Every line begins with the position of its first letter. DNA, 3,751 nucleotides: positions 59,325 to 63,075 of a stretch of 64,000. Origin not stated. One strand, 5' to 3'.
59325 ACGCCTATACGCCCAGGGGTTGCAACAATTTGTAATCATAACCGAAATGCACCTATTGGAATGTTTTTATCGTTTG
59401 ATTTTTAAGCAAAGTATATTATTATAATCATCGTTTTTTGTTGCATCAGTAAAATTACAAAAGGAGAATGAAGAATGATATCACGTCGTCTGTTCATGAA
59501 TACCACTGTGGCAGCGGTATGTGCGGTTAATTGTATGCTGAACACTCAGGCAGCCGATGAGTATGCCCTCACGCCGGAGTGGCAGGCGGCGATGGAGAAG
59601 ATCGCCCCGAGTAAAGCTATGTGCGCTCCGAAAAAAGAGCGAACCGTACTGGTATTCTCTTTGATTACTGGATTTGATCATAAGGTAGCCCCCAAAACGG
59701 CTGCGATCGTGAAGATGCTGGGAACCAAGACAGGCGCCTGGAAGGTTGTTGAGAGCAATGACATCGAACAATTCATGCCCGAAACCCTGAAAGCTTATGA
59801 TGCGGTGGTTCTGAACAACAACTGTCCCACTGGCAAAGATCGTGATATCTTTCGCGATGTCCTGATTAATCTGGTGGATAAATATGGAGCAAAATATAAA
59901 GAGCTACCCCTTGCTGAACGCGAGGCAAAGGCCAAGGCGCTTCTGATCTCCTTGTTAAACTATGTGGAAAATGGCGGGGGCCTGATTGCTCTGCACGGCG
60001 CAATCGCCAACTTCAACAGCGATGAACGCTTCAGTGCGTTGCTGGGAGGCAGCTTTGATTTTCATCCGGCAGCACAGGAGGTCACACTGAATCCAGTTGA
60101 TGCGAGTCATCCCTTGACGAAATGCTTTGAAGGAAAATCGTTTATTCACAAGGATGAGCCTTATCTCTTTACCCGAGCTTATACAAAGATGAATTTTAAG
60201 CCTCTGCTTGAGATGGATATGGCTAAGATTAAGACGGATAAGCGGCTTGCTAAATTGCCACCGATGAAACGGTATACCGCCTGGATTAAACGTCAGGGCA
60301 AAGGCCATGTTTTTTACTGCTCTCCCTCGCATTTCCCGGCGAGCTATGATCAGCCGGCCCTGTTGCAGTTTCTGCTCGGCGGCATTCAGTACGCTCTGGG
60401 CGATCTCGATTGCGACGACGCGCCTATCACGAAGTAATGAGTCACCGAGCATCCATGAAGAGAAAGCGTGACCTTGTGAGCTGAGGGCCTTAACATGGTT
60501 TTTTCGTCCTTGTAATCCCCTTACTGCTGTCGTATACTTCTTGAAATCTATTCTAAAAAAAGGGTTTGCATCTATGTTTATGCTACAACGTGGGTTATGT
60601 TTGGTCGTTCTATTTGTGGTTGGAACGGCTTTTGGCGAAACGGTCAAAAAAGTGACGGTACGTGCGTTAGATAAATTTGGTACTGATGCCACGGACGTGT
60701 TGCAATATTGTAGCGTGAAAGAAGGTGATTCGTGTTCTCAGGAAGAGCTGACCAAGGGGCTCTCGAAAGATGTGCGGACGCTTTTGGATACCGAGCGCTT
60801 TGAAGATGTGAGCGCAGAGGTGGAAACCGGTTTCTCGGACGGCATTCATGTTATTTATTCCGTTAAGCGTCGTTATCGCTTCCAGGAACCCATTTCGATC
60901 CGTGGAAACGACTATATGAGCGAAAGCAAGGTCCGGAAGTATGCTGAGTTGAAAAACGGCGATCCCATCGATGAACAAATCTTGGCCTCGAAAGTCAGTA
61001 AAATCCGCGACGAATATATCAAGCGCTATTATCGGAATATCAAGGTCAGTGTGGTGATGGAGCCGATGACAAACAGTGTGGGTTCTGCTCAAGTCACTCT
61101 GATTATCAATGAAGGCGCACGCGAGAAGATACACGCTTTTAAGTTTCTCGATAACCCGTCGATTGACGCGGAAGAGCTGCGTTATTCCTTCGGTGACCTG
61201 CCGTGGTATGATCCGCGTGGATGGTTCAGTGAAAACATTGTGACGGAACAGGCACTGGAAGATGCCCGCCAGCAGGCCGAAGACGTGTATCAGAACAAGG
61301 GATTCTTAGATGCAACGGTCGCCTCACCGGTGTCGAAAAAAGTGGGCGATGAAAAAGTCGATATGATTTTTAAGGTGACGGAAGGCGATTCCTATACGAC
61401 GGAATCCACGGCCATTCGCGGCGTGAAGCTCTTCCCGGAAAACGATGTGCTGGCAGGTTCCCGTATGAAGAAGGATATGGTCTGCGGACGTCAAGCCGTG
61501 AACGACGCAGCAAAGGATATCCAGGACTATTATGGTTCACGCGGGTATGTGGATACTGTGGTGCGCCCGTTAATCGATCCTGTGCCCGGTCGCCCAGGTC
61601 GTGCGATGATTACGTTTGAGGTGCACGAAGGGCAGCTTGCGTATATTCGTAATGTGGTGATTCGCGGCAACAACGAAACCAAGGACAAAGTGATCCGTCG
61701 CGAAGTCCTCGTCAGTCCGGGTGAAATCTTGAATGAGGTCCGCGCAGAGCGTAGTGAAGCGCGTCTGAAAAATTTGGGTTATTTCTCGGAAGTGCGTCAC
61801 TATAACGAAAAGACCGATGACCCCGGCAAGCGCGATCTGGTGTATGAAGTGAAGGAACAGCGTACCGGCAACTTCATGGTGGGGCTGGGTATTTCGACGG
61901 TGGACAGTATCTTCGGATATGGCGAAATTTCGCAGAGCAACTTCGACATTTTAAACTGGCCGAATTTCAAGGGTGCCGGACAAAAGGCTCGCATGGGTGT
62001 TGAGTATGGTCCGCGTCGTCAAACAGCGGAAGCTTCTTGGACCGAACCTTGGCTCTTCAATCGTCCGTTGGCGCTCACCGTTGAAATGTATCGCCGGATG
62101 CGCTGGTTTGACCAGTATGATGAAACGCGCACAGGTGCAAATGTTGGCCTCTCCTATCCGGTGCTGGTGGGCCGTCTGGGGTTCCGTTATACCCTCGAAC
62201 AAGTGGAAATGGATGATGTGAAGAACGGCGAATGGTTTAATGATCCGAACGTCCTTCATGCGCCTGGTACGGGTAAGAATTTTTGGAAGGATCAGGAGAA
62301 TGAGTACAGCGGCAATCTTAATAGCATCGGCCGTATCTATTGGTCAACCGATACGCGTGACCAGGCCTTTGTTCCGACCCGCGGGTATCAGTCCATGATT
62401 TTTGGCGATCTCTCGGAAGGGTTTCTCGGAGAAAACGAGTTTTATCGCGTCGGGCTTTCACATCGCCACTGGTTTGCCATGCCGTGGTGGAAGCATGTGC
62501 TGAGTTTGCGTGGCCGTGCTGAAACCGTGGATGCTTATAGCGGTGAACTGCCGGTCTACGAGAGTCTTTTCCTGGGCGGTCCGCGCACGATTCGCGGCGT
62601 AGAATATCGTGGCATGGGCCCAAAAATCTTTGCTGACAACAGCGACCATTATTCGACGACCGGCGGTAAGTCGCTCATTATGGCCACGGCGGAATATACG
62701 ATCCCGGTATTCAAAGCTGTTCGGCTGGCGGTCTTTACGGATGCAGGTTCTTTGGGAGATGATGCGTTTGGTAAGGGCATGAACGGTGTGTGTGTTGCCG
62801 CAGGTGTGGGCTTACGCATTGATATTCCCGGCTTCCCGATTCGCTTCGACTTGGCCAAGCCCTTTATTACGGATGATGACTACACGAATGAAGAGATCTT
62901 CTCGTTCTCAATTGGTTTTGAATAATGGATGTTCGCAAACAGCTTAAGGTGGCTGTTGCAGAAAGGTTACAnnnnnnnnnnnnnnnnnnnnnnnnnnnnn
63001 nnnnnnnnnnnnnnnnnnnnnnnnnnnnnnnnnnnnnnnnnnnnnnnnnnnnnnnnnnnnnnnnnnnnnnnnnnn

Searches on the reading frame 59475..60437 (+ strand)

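Call 6: search_protein_families(library=pfam, proteins=[window:59475-60437:+], max_evalue=0.001)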
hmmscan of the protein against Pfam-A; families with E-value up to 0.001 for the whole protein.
window:59475-60437:+ (320 aa): 1 family
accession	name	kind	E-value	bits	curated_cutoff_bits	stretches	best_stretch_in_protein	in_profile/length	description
PF06283.17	ThuA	-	1.5e-32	114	33.4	2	160-307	72-209/209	Trehalose utilisation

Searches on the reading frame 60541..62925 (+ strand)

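Call 6: search_protein_families(library=pfam, proteins=[window:60541-62925:+], max_evalue=0.001)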
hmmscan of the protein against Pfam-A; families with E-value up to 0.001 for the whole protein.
window:60541-62925:+ (794 aa): 4 families
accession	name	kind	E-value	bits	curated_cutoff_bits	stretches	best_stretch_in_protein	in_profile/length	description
PF01103.29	Omp85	-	7e-52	177.4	24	1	475-793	1-323/325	Omp85 superfamily domain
PF07244.20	POTRA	-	3.1e-40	137.2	21.3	4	368-439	2-78/79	Surface antigen variable number repeat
PF08479.16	POTRA_2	-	1.8e-05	24.9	24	0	292-341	8-57/76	POTRA domain, ShlB-type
PF08478.15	POTRA_1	-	6.7e-05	23.5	23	0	369-414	3-48/69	POTRA domain, FtsQ-type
